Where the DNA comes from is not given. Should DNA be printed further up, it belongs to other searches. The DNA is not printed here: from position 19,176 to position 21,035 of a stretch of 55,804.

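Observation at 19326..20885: GHKL (Bergerat-fold) ATPase fused to a C-terminal HEPN-like Rx4H domain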

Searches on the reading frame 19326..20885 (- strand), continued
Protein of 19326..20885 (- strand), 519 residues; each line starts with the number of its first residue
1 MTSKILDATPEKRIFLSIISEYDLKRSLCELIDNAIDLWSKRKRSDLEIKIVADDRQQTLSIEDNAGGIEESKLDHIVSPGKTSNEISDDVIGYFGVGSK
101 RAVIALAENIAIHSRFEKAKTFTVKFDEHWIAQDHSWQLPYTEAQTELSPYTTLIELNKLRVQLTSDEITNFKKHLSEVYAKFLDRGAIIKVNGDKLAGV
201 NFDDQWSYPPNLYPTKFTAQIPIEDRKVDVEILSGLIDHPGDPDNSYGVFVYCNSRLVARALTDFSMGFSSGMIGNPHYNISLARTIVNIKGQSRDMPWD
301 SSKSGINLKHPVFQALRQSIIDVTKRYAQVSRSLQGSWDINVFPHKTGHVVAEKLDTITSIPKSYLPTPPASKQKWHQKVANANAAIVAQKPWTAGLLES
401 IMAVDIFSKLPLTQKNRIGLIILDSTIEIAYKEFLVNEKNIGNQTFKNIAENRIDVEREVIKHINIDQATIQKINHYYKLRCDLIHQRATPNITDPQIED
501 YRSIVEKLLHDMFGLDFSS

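Call 54: search_protein_families(library=pfam, proteins=[L055:1430-3505:+, L055:3512-5083:+, L014:3890-4717:+, L071:3562-5154:+, L070:4609-6930:-, L070:3603-4607:-, L043:6347-6961:+, L077:4752-6425:+, L047:8846-11146:+, L060:6094-6897:+], max_evalue=0.001)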
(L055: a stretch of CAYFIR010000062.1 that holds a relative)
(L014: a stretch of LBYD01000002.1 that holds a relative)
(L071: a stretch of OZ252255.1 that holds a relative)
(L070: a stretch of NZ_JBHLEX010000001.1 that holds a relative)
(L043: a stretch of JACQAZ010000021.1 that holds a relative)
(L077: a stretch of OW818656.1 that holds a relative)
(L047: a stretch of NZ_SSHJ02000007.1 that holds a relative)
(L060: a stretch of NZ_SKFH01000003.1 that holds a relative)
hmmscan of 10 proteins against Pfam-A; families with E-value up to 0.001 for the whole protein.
L055:1430-3505:+ (691 aa): 5 families
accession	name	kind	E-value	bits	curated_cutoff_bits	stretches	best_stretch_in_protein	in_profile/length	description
PF13476.12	AAA_23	-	2.7e-14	54.7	27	1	6-246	2-200/201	AAA domain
PF13175.12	AAA_15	-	7e-06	26.3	32.1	1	1-375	1-274/374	AAA ATPase domain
PF02463.25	SMC_N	-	2.1e-05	24.5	40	1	3-57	2-53/220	RecF/RecN/SMC N terminal domain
PF25199.1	nSTAND_NTPase5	-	7.7e-05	23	34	1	22-53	35-66/145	Novel STAND NTPase 5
PF16888.10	YwqH-like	-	0.00034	21.3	33.7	1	428-500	50-122/123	YwqH-like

L055:3512-5083:+ (523 aa): 10 families
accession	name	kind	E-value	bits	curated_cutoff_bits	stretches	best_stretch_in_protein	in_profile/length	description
PF08870.17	DndE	-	9.1e-21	74.7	25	1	5-106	2-105/111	DNA sulphur modification protein DndE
PF10412.15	TrwB_AAD_bind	-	1.6e-10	40.9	20.5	1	182-225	13-53/387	Type IV secretion-system coupling protein DNA-binding domain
PF13401.12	AAA_22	-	4.1e-07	30.8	27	0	185-228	6-33/130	AAA domain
PF01935.23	DUF87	-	1.7e-06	28.8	23.2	0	160-216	2-55/220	Helicase HerA, central domain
PF05872.18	HerA_C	-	3e-06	26.6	22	0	403-443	258-300/502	Helicase HerA-like C-terminal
PF12846.13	AAA_10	-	1.1e-05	25.1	27.5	0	399-500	237-335/362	AAA-like domain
PF00270.35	DEAD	-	0.00011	22.5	26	0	386-442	101-157/167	DEAD/DEAH box helicase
PF01580.24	FtsK_SpoIIIE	-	0.00013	21.9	24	1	179-227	38-83/221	FtsK/SpoIIIE family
PF05707.18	Zot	-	0.00051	20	20.3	0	379-447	59-130/197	Zonular occludens toxin (Zot)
PF04665.18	Pox_A32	-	0.00062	19.8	22.8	0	183-213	12-42/242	Poxvirus A32 protein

L014:3890-4717:+ (275 aa): 3 families
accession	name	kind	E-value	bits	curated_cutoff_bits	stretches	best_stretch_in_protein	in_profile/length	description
PF01555.25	N6_N4_Mtase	-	3e-60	204.4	26.7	1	41-264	1-220/221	DNA methylase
PF13847.12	Methyltransf_31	-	0.00026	21.2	27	0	225-267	3-48/145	Methyltransferase domain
PF03602.21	Cons_hypoth95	-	0.0006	20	24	0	9-51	82-124/182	Conserved hypothetical protein 95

L071:3562-5154:+ (530 aa): 6 families
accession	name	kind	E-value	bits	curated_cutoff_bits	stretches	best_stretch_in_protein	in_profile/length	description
PF00005.33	ABC_tran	-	1.2e-53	181.8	25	2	46-196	1-137/137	ABC transporter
PF13304.12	AAA_21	-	2.2e-12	48.1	27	0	182-226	252-299/304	AAA domain, putative AbiEii toxin, Type IV TA system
PF09818.15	ABC_ATPase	-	2.6e-08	33.7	23.2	0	406-504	138-252/283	P-loop domain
PF02463.25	SMC_N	-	3.4e-05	23.8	40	0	245-498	135-211/220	RecF/RecN/SMC N terminal domain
PF13401.12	AAA_22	-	0.00019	22.2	27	0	55-161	4-65/130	AAA domain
PF03193.22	RsgA_GTPase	-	0.00072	19.9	30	0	46-78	97-128/174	RsgA GTPase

L070:4609-6930:- (773 aa): 6 families
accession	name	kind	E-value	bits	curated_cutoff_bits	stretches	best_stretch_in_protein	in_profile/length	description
PF13304.12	AAA_21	-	1.5e-16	61.8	27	1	531-622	222-301/304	AAA domain, putative AbiEii toxin, Type IV TA system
PF13175.12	AAA_15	-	7.4e-11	42.7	32.1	2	574-621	322-371/374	AAA ATPase domain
PF13476.12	AAA_23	-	2.4e-07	32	27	1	330-425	4-81/201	AAA domain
PF02463.25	SMC_N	-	0.00011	22.2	40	0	356-400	21-65/220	RecF/RecN/SMC N terminal domain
PF11398.14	DUF2813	-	0.00025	21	21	0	363-387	26-50/372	Protein of unknown function (DUF2813)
PF13191.12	AAA_16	-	0.00095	20.1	32.6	0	358-387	23-52/167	AAA ATPase domain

L070:3603-4607:- (334 aa): 0 families

L043:6347-6961:+ (204 aa): 1 family
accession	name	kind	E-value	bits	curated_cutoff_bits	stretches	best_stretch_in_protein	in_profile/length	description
PF09195.17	Endonuc-BglII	-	3.3e-24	85.9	26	1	11-203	1-163/163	Restriction endonuclease BglII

L077:4752-6425:+ (557 aa): 8 families
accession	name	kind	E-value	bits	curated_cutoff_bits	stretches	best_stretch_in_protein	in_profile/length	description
PF04851.21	ResIII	-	1e-23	84.5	22.5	1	138-287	3-162/164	Type III restriction enzyme, res subunit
PF00271.37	Helicase_C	-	2.9e-16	60.1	23.5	1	371-467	13-109/110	Helicase conserved C-terminal domain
PF04471.18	Mrr_cat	-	4.8e-14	52.9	21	1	14-121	5-110/115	Restriction endonuclease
PF00270.35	DEAD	-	3.2e-07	30.7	26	1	140-275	1-141/167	DEAD/DEAH box helicase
PF18766.7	SWI2_SNF2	-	1.2e-06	28.8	26.7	1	144-323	3-191/221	SWI2/SNF2 ATPase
PF01870.24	Hjc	-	2.9e-05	24.4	21.1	1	18-66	2-52/93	Archaeal holliday junction resolvase (hjc)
PF13307.12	Helicase_C_2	-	0.00029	21.3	25.3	0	372-444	8-85/170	Helicase C-terminal domain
PF13604.12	AAA_30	-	0.00042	20.5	27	0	151-275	11-112/191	AAA domain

L047:8846-11146:+ (766 aa): 2 families
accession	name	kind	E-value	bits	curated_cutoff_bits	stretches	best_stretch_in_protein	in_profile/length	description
PF14072.11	DndB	-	9.5e-12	45.1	29.1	1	227-394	1-160/338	DNA-sulfur modification-associated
PF18731.6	HEPN_Swt1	-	0.00015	22.4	27.5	1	638-751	6-102/115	Swt1-like HEPN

L060:6094-6897:+ (267 aa): 3 families
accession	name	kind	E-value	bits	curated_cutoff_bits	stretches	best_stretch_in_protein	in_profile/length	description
PF04471.18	Mrr_cat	-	1.2e-20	74.2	21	1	126-241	3-115/115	Restriction endonuclease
PF22722.2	NA-iREase1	-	1.4e-06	28.7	27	1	132-234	1-101/106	NACHT-associated inactive Restriction Endonuclease 1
PF05066.19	HARE-HTH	-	1.7e-05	25.5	25.9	1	4-77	1-66/71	HB1, ASXL, restriction endonuclease HTH domain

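Call 63: search_protein_families(library=phrogs, proteins=[window:19326-20885:-], max_evalue=0.01)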
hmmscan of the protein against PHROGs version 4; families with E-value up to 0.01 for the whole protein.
window:19326-20885:- (519 aa): 3 families
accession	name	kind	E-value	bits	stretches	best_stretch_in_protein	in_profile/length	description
phrog_20521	-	unknown function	3.2e-19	70.1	1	2-194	5-213/471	-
phrog_857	-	unknown function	0.0043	17.4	1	24-98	355-427/468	-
phrog_543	-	DNA, RNA and nucleotide metabolism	0.0093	15.2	0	27-69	73-116/661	DNA topoisomerase II large subunit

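Call 69: search_dna_similar(query=window:19329-20885:-, collection=plasmids, mode=protein, max_rows=15)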
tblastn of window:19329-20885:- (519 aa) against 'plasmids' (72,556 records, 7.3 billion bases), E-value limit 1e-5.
Records with a match: 7; places in all: 8; records where one place covers at least 80% of the query: 1.
Best place of each record, by identity: <60% 7.
By first word of the organism name: Rhizobium 1; Natronorubrum 1; Halorhabdus 1; Natronococcus 1; Sinorhizobium 1; Microvirga 1; Deinococcus 1.
By predicted mobility (MOB-suite, as given by PLSDB): non-mobilizable 5; conjugative 2.
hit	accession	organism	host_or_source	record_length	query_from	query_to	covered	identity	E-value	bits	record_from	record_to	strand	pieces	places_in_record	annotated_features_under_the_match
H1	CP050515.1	Rhizobium leguminosarum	Trifolium repens,cell culture,root ...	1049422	6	513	98%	37.2%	3e-103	401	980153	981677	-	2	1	hypothetical protein (x2)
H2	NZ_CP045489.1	Natronorubrum aibiense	single cell,Xinjiang Aibi Salt Lake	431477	10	315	59%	28.5%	9e-23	110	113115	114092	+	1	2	ATP-binding protein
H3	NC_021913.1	Halorhabdus tiamatea SARL4B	-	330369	10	330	62%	25.7%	1e-18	97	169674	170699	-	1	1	ATP-binding protein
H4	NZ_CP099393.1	Natronococcus sp. CG52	cell culture,salt lake sediment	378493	4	310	59%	26.7%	2e-16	91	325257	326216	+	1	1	ATP-binding protein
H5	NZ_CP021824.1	Sinorhizobium meliloti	Medicago truncatula,Single Cell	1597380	1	307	59%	24.3%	3e-14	84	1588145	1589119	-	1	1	none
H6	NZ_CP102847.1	Microvirga terrae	soil,soil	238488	2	281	54%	25.2%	9e-7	60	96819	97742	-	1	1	ATP-binding protein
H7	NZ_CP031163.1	Deinococcus wulumuqiensis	cell culture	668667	2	194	37%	29.9%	8e-6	57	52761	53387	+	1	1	ATP-binding protein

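Call 70: search_dna_similar(query=window:19329-20885:-, collection=phages, mode=protein, max_rows=15)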
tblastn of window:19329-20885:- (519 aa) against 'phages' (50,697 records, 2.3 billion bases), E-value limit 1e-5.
Records with a match: 1; places in all: 1; records where one place covers at least 80% of the query: 0.
Best place of each record, by identity: <60% 1.
By first word of the organism name: Pseudomonas 1.
By host as written in the record: Pseudomonas aeruginosa 20-0447 1.
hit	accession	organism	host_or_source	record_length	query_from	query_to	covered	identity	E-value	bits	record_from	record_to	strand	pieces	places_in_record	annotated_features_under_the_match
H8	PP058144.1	Pseudomonas phage PfAC20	Pseudomonas aeruginosa 20-0447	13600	1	337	65%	26.5%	3e-14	82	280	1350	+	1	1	ATP-binding protein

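Call 73: search_solved_structures(query=A1, max_evalue=1, show_alignments=2)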
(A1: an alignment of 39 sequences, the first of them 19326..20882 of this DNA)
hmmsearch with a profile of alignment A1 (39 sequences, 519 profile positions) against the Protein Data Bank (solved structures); distinct sequences matched with E-value up to 1: 55.
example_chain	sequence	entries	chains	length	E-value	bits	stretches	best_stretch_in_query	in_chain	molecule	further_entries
7k7t_A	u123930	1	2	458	9e-07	30.8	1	27-116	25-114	Isoform 3 of MORC family CW-type zinc finger protein 4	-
5ix1_A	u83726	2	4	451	0.00013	23.7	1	27-125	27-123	MORC family CW-type zinc finger protein 3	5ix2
2ior_A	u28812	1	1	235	0.0015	20.2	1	45-120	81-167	Chaperone protein htpG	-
2esa_A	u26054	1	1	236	0.0044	18.7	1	43-142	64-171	Endoplasmin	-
1y4s_A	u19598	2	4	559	0.005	18.5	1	45-120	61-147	Chaperone protein htpG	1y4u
2iop_A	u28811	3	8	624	0.0062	18.2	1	45-120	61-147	Chaperone protein htpG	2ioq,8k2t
5in9_A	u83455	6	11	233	0.01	17.5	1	43-143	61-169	Endoplasmin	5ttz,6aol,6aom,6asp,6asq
1tbw_A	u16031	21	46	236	0.011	17.3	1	43-142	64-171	Endoplasmin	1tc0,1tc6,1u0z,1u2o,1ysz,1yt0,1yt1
3d36_A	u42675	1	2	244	0.02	16.5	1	17-124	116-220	Sporulation kinase B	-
5x9y_C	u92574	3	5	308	0.033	15.8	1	28-118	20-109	DNA mismatch repair protein MutL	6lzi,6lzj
6lzk_A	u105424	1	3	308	0.034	15.7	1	28-118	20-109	DNA mismatch repair protein MutL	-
3h80_A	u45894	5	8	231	0.041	15.4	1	44-123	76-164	Heat shock protein 83-1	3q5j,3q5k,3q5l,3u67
6ogd_B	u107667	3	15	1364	0.042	15.4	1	105-179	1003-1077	Toxin subunit YenA2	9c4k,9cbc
7c04_A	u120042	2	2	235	0.049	15.2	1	28-116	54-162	Heat shock protein 75 kDa, mitochondrial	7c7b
5f3k_A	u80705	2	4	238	0.051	15.2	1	28-116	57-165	Heat shock protein 75 kDa, mitochondrial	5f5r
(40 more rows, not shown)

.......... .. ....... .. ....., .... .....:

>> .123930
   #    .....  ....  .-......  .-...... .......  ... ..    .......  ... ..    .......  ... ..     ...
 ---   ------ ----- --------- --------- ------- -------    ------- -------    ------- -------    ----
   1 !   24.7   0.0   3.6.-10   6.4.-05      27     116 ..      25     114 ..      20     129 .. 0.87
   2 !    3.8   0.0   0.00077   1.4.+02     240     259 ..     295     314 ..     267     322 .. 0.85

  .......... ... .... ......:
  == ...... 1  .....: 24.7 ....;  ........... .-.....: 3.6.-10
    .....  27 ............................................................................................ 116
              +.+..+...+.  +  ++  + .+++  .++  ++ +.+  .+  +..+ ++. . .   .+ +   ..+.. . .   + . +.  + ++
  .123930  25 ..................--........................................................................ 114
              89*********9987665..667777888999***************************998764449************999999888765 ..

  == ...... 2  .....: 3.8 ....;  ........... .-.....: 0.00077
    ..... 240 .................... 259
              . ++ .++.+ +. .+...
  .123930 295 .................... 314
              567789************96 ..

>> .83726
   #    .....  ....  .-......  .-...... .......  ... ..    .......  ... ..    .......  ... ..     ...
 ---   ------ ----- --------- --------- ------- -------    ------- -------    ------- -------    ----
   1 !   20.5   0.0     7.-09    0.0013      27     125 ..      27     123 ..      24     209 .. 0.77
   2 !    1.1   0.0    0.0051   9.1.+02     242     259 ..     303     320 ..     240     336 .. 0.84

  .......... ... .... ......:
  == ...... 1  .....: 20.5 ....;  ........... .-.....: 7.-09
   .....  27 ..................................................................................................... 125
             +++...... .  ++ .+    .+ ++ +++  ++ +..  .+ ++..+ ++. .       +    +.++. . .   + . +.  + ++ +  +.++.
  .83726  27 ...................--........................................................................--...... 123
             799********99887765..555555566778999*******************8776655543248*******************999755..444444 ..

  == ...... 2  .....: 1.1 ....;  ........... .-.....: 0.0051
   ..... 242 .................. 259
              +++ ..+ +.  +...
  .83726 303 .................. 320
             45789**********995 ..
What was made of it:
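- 20331..20885 (-): Residues 1-185: conserved N-terminal strap plus GHKL (Bergerat-fold) ATPase domain. Motif I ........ is at 20775-20798, motif II DNAGGI at 20679-20696, motif III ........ at 20586-20609. PDB profile hits MORC4 and MORC3 (call 73).
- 19734..20330 (-): Residues 186-384: S5-like middle (transducer) domain with invariant MPWxSSK (K303, 19977-19997) and a MORC-like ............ motif. A second aligned stretch matches the MORC4/MORC3 S5 region (call 73).
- On MORC / paraMORC (GHKL+S5) group: MORC4 and MORC3 are the top PDB profile hits, with a second stretch in their S5 region (call 73).
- By sequence profile, MORC4 and MORC3 rank above Hsp90 (call 73).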

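Call 75: search_protein_families(library=pfam, proteins=[L014:4714-5358:+, L018:4300-6801:+, L018:3225-4265:+, L020:1520-3160:+, L016:8743-9747:+, L019:8676-9302:-, L019:9340-10071:-, L019:10189-11262:+, L016:5146-6051:+, L014:2602-3591:+], max_evalue=0.001)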
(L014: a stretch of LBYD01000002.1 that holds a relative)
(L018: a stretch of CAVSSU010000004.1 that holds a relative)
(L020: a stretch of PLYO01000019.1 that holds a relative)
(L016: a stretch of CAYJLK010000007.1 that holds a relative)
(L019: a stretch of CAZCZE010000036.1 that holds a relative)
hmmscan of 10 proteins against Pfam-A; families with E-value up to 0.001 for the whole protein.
L014:4714-5358:+ (214 aa): 1 family
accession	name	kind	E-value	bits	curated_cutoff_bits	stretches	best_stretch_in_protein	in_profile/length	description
PF02976.21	MutH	-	1.3e-09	38.3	23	1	64-122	16-75/103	DNA mismatch repair enzyme MutH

L018:4300-6801:+ (833 aa): 1 family
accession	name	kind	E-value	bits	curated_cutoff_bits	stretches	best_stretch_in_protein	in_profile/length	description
PF00082.27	Peptidase_S8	-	8.7e-53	179.9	21.8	1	279-611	3-288/288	Subtilase family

L018:3225-4265:+ (346 aa): 3 families
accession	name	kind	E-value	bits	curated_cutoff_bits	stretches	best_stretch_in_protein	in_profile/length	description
PF00004.35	AAA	-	4.5e-30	105.2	21.2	1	130-255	1-130/131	ATPase family associated with various cellular activities (AAA)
PF07728.20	AAA_5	-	0.00039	20.9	22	0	130-160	2-33/139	AAA domain (dynein-related subfamily)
PF05496.18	RuvB_N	-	0.00085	19.5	27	0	115-155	24-61/159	Holliday junction DNA helicase RuvB P-loop domain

L020:1520-3160:+ (546 aa): 0 families

L016:8743-9747:+ (334 aa): 0 families

L019:8676-9302:- (208 aa): 1 family
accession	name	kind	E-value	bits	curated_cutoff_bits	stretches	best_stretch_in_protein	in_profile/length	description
PF09195.17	Endonuc-BglII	-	1.9e-42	145.2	26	1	53-207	2-163/163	Restriction endonuclease BglII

L019:9340-10071:- (243 aa): 0 families

L019:10189-11262:+ (357 aa): 1 family
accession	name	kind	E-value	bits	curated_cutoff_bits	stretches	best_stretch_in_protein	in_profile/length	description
PF02086.21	MethyltransfD12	-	8.4e-27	94.9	22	1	5-266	1-229/253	D12 class N6 adenine-specific DNA methyltransferase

L016:5146-6051:+ (301 aa): 0 families

L014:2602-3591:+ (329 aa): 2 families
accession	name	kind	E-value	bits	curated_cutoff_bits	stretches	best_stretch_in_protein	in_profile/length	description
PF13310.11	Virulence_RhuM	-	1.8e-20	73.7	33.7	1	72-146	12-89/252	Virulence protein RhuM family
PF02661.23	Fic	-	1.6e-12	48.6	24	1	224-281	29-93/93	Fic/DOC family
